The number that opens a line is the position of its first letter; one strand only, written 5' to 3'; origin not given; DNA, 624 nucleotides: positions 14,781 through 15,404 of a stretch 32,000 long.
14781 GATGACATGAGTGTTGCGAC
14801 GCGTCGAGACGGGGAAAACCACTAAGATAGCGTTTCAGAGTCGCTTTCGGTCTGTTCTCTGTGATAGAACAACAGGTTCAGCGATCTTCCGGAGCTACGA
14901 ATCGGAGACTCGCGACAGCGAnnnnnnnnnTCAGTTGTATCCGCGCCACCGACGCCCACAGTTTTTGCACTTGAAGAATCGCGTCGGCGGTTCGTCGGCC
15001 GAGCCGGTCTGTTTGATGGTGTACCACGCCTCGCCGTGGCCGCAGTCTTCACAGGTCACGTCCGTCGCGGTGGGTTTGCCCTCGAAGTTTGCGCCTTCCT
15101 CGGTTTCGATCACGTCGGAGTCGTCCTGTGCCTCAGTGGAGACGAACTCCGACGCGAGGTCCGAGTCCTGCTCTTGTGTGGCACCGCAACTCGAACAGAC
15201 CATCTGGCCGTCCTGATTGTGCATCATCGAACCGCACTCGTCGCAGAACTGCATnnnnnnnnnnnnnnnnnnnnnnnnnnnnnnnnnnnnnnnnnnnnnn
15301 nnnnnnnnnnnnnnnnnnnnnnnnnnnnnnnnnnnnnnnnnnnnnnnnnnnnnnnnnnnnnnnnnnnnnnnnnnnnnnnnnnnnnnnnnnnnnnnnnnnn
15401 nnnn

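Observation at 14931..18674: Co-directional gene string: RFAP-synthase homolog, KaiC-like pseudo-ATPase, RHH-coiled-coil-Zn-ribbon protein, acidic Cys4 protein, TFS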

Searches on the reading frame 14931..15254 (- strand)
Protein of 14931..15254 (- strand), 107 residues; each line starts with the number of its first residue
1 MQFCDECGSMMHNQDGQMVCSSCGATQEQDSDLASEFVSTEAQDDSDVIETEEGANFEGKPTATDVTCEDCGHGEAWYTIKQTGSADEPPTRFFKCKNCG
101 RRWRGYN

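Call 3: search_protein_families(library=pfam, proteins=[window:14931-15254:-], max_evalue=0.1)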
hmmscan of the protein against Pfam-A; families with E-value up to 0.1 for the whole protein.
window:14931-15254:- (107 aa): 18 families
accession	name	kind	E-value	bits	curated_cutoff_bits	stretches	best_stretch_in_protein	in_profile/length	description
PF01096.23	Zn_ribbon_TFIIS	-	4.8e-17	61.9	21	1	67-104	2-39/39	Transcription factor S-II (TFIIS)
PF02150.21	Zn_ribbon_RPB9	-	1.1e-08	35.2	25.2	1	1-31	1-35/36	RNA polymerases M/15 Kd subunit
PF07282.18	Cas12f1-like_TNB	-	0.00011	22.8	26.3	1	61-102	24-49/60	Cas12f1-like, TNB domain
PF08271.17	Zn_Ribbon_TF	-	0.00042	20.2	29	0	3-28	2-30/43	TFIIB zinc-binding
PF13248.11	Zn_ribbon_3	-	0.0051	16.7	27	0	4-25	5-24/26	zinc-ribbon domain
PF11781.13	Zn_ribbon_RRN7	-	0.0054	16.8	27.1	0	14-25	18-29/32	Zinc-finger of RNA-polymerase I-specific TFIIB, Rrn7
PF01155.25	HypA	-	0.0088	16.5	28.9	0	53-101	58-94/112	Hydrogenase/urease nickel incorporation, metallochaperone, hypA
PF02591.20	Zn_ribbon_9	-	0.014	15.9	29.1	0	3-11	25-33/33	C4-type zinc ribbon domain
PF13240.11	Zn_Ribbon_1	-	0.018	15.3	25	1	3-25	1-21/23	zinc-ribbon domain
PF12773.13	DZR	-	0.02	15.5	27.3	1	2-28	13-35/45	Double zinc ribbon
PF22289.1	DmmA-like_C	-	0.022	15.1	27.4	0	3-25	3-26/44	Dimethylamine monooxygenase subunit DmmA-like, C-terminal domain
PF01485.27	IBR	-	0.029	14.9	24.3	0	2-25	19-49/65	IBR domain, a half RING-finger domain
PF18912.6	DZR_2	-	0.03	14.6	27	0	2-29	22-48/56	Double zinc ribbon domain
PF19134.6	DUF5817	-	0.039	14.4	31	0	4-45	6-47/57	Domain of unknown function (DUF5817)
PF12760.12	Zn_ribbon_IS1595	-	0.06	13.8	25.4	1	66-101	19-45/46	Transposase zinc-ribbon domain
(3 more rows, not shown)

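Call 4: search_protein_families(library=ncbifam, proteins=[window:14931-15254:-], max_evalue=0.1)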
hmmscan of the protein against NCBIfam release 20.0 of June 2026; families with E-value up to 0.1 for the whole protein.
window:14931-15254:- (107 aa): 10 families
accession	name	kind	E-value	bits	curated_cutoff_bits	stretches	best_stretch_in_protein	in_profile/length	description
TIGR01384.1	TFS_arch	equivalog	9.2e-23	80.9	64.75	1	2-107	1-101/101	transcription factor S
NF047723.1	TransFacS4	equivalog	1.6e-09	38.1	120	1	1-100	1-87/90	transcription factor S4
TIGR01385.1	TFSII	equivalog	3.8e-09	36.6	237.1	1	47-104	242-298/300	transcription elongation factor S-II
NF034126.3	PRK09521.1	equivalog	0.0015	18.4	90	1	3-29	146-172/180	exosome complex RNA-binding protein Csl4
NF001646.0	PRK00420.1-3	equivalog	0.0029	17.9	117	1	3-43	22-64/117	hypothetical protein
TIGR03826.1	YvyF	hypoth_equivalog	0.0032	17.5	124.15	1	3-56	5-57/137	TIGR03826 family flagellar region protein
TIGR04165.1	methano_modCys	hypoth_equivalog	0.0077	16.5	60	0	50-73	21-44/50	TIGR04165 family Cys-rich peptide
NF001645.0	PRK00420.1-2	equivalog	0.012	15.7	162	1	2-30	25-53/106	hypothetical protein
NF049972.1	CRISPR_Cas12f2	exception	0.056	12.2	450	0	60-101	468-503/524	type V CRISPR-associated effector Cas12f2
NF047912.1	ECs_2282_CxxC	subfamily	0.066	13.1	37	0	51-73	15-35/60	ECs_2282 family putative zinc-binding protein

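Call 76: search_protein_families(library=padloc, proteins=[window:14931-15254:-], max_evalue=0.01)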
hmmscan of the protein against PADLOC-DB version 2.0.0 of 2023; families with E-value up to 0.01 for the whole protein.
window:14931-15254:- (107 aa): 3 families
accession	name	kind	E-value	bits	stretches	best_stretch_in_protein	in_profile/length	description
PDLC01691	Cas12f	-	0.0016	16.4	0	2-31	289-319/332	CAS-V-F; effector__SPE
PDLC00930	Cas12u1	-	0.0026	14.7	0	2-35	493-524/533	Cas12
PDLC01692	Cas12f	-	0.0082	13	0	2-35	491-523/532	CAS-V-F; effector__SPE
